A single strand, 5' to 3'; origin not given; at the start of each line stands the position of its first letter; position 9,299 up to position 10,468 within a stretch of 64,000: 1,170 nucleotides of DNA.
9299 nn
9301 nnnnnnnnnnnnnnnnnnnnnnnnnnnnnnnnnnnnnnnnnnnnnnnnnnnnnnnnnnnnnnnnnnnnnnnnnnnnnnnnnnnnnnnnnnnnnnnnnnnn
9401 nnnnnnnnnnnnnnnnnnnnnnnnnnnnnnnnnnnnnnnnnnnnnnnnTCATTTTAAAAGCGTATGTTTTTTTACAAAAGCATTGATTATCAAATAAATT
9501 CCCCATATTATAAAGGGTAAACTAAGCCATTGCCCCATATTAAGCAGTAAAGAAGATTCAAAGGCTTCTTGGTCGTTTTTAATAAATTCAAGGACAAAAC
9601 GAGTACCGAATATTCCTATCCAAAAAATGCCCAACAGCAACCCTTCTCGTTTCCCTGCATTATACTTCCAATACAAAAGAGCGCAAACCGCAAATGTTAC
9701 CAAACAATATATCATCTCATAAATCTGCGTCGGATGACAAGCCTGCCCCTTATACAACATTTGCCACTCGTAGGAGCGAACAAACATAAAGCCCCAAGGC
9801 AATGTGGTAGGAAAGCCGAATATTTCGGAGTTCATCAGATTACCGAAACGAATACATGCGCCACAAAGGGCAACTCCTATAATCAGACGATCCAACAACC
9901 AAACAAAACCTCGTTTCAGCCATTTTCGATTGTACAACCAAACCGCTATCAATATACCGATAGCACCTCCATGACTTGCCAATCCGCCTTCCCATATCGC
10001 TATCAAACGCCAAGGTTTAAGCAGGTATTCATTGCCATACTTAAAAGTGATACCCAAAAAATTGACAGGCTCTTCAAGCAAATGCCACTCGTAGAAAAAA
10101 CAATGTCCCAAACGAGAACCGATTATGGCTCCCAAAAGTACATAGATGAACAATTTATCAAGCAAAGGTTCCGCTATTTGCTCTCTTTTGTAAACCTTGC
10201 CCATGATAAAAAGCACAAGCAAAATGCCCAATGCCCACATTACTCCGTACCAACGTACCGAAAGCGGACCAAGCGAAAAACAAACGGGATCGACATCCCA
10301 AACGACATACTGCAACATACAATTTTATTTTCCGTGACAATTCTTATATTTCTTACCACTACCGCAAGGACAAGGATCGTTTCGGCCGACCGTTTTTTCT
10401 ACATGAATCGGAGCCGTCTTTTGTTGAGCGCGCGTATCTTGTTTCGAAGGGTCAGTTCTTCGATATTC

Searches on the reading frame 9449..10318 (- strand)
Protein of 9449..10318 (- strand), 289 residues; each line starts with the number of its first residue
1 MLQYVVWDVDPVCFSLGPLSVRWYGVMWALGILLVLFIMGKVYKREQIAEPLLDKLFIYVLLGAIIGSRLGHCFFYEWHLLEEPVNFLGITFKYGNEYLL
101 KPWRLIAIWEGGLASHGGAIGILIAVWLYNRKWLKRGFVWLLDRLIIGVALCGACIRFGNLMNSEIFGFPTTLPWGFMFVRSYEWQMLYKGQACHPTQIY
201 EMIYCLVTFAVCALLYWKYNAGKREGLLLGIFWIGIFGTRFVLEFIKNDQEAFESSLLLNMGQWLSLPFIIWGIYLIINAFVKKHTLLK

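Call 3: search_protein_families(library=ncbifam, proteins=[window:9449-10318:-])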
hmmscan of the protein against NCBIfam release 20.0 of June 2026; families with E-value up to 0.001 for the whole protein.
window:9449-10318:- (289 aa): 6 families
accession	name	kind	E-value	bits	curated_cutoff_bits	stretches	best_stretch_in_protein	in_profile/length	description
TIGR00544.1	lgt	equivalog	9.7e-43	146.5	118.9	1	8-282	9-271/280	prolipoprotein diacylglyceryl transferase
NF000775.0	PRK00052.2-5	equivalog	3.1e-38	131.7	428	2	91-285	86-282/288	prolipoprotein diacylglyceryl transferase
NF000778.0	PRK00052.3-4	equivalog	2.9e-20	73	334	1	13-284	5-249/252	prolipoprotein diacylglyceryl transferase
NF000779.0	PRK00052.3-5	equivalog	4.8e-19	69.2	405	1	6-176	3-155/257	prolipoprotein diacylglyceryl transferase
NF000784.0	PRK00052.4-5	subfamily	9e-19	67.7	409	1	9-202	1-172/298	prolipoprotein diacylglyceryl transferase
NF009611.0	PRK13108.1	equivalog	1.4e-08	34.1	636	1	14-260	16-257/476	prolipoprotein diacylglyceryl transferase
